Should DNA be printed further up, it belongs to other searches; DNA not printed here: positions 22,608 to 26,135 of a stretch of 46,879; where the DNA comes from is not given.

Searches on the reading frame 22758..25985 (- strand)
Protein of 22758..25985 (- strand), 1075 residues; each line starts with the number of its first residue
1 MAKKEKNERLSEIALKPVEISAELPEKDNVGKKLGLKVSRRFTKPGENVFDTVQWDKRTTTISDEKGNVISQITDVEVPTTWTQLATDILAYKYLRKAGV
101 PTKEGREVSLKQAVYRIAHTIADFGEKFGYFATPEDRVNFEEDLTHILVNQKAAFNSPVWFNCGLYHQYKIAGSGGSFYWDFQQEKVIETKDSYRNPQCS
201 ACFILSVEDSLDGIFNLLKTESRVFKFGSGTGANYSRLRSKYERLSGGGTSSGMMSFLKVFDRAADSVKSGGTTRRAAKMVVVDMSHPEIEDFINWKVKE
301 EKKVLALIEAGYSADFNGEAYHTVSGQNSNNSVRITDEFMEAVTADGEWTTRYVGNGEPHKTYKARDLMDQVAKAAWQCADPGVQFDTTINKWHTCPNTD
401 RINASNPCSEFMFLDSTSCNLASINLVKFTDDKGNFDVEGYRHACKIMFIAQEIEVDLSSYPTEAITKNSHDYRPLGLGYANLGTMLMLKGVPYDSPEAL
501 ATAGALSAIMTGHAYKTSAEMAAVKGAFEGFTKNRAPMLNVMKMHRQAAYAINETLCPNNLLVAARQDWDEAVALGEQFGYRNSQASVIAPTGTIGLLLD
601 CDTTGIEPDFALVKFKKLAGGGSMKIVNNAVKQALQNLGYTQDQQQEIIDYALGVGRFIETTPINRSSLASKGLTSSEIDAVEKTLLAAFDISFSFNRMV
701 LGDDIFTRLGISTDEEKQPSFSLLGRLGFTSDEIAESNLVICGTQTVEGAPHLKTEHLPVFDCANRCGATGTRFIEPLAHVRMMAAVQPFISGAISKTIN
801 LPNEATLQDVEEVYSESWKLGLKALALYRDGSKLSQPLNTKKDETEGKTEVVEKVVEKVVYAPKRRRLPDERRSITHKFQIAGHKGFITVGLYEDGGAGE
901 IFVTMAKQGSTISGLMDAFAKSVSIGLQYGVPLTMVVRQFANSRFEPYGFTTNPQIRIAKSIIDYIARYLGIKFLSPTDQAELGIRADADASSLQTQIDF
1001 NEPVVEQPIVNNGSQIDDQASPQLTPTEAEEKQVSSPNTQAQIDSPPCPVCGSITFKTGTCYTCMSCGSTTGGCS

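Call 50: search_protein_families(library=pfam, proteins=[window:22758-25985:-], max_evalue=0.001)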
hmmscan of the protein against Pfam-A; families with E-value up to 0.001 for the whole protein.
window:22758-25985:- (1075 aa): 4 families
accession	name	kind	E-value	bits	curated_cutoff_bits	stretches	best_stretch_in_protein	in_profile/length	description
PF02867.20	Ribonuc_red_lgC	-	2.4e-140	469.1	23.9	2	200-650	1-445/523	Ribonucleotide reductase, barrel domain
PF08471.15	Ribonuc_red_2_N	-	2.6e-20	73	27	1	66-151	1-103/103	Class II vitamin B12-dependent ribonucleotide reductase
PF12637.14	TSCPD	-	5.4e-12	46.3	22.8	1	883-970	11-84/88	TSCPD domain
PF00317.26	Ribonuc_red_lgN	-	9.5e-05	22.8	28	1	84-165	5-74/77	Ribonucleotide reductase, all-alpha domain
